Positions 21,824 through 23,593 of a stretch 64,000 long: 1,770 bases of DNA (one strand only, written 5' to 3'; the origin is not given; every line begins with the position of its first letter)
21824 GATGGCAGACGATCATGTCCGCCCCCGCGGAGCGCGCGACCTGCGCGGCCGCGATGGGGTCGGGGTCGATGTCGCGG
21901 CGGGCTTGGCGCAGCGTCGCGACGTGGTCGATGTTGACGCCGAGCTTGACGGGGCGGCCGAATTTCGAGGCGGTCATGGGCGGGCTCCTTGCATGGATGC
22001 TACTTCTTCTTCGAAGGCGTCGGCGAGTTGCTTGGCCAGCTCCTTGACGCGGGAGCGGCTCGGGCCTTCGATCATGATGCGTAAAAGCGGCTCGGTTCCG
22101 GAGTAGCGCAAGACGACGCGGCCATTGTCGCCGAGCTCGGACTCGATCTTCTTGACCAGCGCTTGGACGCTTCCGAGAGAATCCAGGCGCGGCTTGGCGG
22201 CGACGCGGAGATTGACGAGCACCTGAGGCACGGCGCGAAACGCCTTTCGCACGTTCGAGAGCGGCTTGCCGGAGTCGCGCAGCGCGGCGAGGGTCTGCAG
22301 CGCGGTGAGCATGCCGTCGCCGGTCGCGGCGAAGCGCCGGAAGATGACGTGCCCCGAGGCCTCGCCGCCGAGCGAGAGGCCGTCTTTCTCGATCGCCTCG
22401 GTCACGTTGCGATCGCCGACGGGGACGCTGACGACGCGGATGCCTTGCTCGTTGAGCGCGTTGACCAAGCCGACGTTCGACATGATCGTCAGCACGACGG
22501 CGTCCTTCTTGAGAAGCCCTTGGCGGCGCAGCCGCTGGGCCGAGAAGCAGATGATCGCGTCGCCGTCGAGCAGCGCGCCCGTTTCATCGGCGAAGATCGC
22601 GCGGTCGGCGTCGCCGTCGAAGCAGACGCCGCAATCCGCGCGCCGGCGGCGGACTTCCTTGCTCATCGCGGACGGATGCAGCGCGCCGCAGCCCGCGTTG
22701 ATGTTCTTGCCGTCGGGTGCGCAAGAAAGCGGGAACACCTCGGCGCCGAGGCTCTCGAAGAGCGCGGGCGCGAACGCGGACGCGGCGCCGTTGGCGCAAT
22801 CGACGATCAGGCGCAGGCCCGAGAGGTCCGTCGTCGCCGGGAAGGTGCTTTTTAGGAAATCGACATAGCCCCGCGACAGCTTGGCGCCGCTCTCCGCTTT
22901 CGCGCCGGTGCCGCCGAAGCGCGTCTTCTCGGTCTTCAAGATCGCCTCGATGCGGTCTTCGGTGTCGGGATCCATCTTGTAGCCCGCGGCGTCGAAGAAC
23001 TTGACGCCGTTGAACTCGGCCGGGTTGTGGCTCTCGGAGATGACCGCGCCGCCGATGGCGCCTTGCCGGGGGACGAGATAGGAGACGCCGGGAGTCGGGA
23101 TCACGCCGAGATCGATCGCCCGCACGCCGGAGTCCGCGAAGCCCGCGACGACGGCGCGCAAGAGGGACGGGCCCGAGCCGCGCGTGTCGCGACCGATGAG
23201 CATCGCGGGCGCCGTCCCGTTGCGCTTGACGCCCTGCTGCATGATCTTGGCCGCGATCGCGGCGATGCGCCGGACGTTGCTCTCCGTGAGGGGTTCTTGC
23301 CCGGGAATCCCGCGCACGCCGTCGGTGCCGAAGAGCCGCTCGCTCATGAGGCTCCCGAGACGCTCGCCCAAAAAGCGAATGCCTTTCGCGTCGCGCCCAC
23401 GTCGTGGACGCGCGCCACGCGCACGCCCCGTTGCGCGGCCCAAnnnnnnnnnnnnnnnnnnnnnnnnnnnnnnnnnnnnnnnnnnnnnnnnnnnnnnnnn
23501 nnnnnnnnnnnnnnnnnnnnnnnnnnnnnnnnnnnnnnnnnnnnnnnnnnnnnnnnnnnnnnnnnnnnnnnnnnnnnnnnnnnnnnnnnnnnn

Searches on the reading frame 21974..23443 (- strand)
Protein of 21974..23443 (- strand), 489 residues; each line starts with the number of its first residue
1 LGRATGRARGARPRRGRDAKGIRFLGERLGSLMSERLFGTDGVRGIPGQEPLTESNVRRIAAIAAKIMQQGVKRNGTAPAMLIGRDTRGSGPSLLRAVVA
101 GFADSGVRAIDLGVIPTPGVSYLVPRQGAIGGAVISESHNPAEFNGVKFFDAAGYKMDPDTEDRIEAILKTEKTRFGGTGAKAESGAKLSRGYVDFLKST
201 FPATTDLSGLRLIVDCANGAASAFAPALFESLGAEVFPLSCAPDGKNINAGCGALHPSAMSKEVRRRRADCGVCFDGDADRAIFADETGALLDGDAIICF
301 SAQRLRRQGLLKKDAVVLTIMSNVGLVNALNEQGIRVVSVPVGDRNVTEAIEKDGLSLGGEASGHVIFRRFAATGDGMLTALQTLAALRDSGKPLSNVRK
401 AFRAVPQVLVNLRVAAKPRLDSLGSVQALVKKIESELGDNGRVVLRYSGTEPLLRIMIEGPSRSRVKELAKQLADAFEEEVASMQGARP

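Call 65: search_protein_families(library=pfam, proteins=[window:21974-23443:-], max_evalue=0.00001)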
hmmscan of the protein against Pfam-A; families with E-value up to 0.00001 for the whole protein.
window:21974-23443:- (489 aa): 4 families
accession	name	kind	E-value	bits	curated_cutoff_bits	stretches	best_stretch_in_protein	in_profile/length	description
PF02878.22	PGM_PMM_I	-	2.3e-36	124.9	22.5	1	36-174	2-136/138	Phosphoglucomutase/phosphomannomutase, alpha/beta/alpha domain I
PF02880.22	PGM_PMM_III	-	8.6e-30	103.7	20.7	1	293-401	1-110/115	Phosphoglucomutase/phosphomannomutase, alpha/beta/alpha domain III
PF00408.26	PGM_PMM_IV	-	8.8e-19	67.8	23.1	1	409-476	1-68/68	Phosphoglucomutase/phosphomannomutase, C-terminal domain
PF02879.22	PGM_PMM_II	-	4.6e-17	62.9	29.3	1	192-289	2-103/103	Phosphoglucomutase/phosphomannomutase, alpha/beta/alpha domain II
